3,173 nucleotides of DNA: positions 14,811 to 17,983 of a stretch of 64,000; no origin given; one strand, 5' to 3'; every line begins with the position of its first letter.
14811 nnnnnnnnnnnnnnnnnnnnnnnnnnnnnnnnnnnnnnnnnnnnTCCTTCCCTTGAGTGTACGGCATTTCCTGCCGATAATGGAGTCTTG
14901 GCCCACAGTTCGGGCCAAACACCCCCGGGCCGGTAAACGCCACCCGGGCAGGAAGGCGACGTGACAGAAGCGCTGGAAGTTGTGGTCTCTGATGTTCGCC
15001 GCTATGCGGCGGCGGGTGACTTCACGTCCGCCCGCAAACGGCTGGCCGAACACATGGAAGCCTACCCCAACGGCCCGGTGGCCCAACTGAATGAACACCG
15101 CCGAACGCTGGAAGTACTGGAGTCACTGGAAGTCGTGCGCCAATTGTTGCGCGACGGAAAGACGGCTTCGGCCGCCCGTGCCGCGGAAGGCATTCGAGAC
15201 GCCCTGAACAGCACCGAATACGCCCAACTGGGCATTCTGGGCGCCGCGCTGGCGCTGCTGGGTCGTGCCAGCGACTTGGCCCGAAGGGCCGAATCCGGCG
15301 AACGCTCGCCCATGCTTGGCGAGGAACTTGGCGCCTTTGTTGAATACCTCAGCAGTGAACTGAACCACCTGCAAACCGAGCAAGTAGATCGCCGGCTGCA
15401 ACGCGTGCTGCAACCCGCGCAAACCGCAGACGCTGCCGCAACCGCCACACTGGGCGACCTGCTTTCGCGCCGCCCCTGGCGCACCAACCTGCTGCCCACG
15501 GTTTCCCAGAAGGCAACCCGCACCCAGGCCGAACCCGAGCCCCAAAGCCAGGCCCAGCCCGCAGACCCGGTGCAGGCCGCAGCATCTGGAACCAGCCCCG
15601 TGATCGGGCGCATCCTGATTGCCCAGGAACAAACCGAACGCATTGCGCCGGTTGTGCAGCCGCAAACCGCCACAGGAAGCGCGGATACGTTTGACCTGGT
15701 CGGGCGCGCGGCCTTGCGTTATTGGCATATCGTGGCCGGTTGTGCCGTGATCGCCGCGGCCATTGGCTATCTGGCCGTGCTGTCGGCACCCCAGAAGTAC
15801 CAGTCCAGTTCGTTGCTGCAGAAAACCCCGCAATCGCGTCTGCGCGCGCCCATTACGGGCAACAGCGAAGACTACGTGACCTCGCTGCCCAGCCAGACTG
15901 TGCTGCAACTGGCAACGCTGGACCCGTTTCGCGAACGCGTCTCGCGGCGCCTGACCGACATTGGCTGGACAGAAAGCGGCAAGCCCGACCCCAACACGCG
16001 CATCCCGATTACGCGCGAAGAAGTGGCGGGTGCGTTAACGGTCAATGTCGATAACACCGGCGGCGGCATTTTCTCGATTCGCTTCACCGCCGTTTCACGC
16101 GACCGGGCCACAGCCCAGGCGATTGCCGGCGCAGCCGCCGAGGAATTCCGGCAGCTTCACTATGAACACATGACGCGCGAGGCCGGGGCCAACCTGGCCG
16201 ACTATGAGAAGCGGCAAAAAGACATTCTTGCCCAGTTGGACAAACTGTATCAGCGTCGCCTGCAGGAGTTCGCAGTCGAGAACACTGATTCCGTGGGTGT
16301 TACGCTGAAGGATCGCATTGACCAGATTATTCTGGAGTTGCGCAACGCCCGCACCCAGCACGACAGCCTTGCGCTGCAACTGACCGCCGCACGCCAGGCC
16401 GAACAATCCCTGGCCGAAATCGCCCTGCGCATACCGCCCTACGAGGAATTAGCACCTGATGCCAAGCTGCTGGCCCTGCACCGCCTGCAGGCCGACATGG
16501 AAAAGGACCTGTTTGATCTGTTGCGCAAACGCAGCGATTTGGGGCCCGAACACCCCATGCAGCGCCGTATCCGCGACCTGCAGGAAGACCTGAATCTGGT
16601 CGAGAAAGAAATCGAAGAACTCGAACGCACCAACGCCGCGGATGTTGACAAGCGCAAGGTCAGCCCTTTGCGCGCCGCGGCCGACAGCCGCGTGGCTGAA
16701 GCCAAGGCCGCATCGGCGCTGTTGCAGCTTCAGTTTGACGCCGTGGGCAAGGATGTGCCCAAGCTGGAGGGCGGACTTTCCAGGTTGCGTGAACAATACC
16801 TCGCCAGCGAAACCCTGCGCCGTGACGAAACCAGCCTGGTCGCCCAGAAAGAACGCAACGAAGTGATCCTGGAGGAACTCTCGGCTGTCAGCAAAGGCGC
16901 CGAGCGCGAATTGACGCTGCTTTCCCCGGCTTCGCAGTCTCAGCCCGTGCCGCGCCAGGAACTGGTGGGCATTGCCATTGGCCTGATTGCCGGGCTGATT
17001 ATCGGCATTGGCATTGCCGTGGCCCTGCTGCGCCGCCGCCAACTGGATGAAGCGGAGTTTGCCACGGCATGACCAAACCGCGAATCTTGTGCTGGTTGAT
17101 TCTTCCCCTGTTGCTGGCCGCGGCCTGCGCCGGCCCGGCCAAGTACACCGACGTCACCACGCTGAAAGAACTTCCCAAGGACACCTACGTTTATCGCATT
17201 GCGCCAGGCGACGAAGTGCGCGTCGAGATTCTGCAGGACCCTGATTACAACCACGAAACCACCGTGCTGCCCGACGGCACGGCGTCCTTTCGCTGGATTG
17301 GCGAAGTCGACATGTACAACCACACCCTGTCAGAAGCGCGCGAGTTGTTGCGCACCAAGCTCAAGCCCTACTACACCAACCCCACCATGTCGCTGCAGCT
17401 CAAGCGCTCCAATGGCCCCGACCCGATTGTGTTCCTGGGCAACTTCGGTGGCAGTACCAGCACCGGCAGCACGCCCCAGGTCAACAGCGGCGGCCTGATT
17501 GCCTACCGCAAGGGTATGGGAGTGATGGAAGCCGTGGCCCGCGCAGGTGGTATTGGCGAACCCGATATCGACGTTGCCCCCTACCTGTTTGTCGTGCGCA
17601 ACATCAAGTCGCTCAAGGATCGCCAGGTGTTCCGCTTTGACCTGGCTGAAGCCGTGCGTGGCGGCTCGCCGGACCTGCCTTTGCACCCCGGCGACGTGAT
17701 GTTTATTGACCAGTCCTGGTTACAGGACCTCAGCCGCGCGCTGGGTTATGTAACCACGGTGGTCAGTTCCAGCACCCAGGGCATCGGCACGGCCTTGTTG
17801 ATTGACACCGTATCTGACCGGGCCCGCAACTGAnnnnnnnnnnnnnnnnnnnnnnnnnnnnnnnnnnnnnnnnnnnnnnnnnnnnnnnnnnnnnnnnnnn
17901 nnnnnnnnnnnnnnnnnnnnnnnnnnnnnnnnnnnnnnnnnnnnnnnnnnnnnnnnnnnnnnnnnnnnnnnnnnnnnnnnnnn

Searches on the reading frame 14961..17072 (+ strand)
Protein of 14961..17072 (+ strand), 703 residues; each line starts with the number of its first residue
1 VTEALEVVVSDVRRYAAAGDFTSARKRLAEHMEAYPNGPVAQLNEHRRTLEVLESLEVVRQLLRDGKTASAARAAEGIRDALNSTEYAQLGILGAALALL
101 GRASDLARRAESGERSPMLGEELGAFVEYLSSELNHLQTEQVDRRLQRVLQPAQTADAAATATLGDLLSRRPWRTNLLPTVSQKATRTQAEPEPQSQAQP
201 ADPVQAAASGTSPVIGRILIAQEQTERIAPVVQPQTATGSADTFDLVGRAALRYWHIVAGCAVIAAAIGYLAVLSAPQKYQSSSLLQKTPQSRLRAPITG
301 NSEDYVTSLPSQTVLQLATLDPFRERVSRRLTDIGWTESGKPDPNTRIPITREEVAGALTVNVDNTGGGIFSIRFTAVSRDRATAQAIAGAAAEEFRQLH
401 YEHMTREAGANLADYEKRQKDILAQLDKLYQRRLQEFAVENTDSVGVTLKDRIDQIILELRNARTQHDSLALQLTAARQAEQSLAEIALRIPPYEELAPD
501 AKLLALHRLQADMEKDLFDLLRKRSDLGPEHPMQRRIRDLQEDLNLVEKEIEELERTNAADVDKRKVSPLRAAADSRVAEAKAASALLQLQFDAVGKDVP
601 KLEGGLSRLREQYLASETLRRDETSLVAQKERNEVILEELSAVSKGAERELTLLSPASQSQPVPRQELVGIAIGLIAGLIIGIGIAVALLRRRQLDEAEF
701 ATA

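Call 72: search_protein_families(library=pfam, proteins=[window:14961-17072:+], max_evalue=0.0001)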
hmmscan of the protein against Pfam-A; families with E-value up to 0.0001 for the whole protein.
window:14961-17072:+ (703 aa): 0 families

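Call 74: search_protein_families(library=ncbifam, proteins=[window:14961-17072:+], max_evalue=0.01)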
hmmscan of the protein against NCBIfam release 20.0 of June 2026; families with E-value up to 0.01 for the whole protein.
window:14961-17072:+ (703 aa): 0 families

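Call 80: search_protein_families(library=pfam, proteins=[window:14961-17072:+], max_evalue=10)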
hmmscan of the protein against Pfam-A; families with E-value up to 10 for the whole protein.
window:14961-17072:+ (703 aa): 5 families
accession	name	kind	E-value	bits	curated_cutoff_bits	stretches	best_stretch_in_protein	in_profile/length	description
PF02706.20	Wzz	-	0.012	16.3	25.5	1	253-293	14-54/91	Chain length determinant protein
PF18121.7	TFA2_Winged_2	-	0.082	13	26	1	515-557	4-40/60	TFA2 Winged helix domain 2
PF17190.9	RecG_N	-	0.099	13.8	23.1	1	115-150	44-78/89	RecG N-terminal helical domain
PF02669.20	KdpC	-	0.24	11.6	24.1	1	175-230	86-141/182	K+-transporting ATPase, c chain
PF22552.1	TY-Chap3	-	1.5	10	27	1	322-356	61-95/117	T3SS (YopN, CesT) and YbjN peptide-binding chaperone 3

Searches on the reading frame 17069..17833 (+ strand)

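Call 72: search_protein_families(library=pfam, proteins=[window:17069-17833:+], max_evalue=0.0001)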
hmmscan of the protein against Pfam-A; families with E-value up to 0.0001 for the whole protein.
window:17069-17833:+ (254 aa): 1 family
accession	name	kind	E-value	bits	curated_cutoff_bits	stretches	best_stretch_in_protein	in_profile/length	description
PF02563.21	Poly_export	-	4.8e-17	62.3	28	1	38-111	3-76/77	Polysaccharide biosynthesis/export protein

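Call 74: search_protein_families(library=ncbifam, proteins=[window:17069-17833:+], max_evalue=0.01)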
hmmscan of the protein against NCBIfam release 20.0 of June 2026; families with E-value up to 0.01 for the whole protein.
window:17069-17833:+ (254 aa): 4 families
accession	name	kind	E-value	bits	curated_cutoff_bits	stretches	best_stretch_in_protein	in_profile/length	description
TIGR03027.2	pepcterm_export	equivalog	3.1e-17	62.8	180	1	41-218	2-169/169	XrtA/PEP-CTERM system exopolysaccharide export protein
NF041843.1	EpsY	equivalog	1.2e-13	50.8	320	1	13-213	23-210/211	exopolysaccharide export protein EpsY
TIGR03028.1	EpsE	equivalog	4.5e-09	36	262.65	1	42-215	2-161/239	polysaccharide export protein EpsE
NF011658.0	PRK15078.1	subfamily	1.6e-07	30.4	333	1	39-109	82-163/380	polysaccharide export protein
